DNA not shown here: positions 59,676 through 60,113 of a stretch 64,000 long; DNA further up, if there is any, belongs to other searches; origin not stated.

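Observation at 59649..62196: RHH regulator, then a perfect palindrome, then two tandem paralogous Cys-motif proteins of unknown family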

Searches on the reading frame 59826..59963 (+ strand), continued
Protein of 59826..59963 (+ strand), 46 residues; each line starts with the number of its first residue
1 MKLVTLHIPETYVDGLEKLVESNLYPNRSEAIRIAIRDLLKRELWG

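Call 96: search_protein_families(library=ncbifam, proteins=[L082:4180-5442:+], max_evalue=0.00001)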
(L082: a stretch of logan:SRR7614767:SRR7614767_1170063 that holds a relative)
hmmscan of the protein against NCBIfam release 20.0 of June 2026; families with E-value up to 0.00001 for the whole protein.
L082:4180-5442:+ (421 aa): 1 family
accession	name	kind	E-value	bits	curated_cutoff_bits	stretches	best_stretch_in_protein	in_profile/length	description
TIGR00065.1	ftsZ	equivalog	2e-125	418.8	295.2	1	17-346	8-342/353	cell division protein FtsZ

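Call 104: list_cluster_members(proteins=[P0329, P0314, P0333, P0330, P0336, P0337])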
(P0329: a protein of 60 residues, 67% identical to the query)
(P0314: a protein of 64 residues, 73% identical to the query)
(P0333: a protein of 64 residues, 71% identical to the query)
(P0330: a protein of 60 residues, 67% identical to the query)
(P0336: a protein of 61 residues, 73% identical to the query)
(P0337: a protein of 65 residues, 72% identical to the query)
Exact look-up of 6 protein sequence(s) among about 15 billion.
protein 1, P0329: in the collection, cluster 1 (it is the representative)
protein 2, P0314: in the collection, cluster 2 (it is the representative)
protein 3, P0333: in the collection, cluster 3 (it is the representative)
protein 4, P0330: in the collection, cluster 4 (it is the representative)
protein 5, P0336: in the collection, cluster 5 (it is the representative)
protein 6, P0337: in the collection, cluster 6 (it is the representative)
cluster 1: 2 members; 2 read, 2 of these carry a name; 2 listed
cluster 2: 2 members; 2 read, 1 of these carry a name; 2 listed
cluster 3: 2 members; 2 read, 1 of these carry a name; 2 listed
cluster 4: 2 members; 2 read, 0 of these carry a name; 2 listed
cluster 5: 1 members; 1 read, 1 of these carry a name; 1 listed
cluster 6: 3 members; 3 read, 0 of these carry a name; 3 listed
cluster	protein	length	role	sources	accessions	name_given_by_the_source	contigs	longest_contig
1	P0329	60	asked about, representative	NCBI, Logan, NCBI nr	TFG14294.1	ribbon-helix-helix protein, CopG family [Candidatus Thorarchaeota archaeon] | MAG: ribbon-helix-helix protein, CopG family [Candidatus Thorarchaeota archaeon]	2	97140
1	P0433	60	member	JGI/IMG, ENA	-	Arc/MetJ-type ribon-helix-helix transcriptional regulator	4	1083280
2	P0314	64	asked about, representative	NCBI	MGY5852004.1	MAG: ribbon-helix-helix domain-containing protein [Candidatus Thorarchaeota archaeon]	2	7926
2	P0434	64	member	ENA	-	-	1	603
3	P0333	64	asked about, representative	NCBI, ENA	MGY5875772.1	MAG: ribbon-helix-helix domain-containing protein [Candidatus Thorarchaeota archaeon]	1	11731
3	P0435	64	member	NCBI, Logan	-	-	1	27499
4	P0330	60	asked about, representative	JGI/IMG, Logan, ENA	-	-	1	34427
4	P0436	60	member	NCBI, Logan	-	-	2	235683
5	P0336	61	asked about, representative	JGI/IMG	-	antitoxin ParD1/3/4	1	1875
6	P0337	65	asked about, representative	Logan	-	-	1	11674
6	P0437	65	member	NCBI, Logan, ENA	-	-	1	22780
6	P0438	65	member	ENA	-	-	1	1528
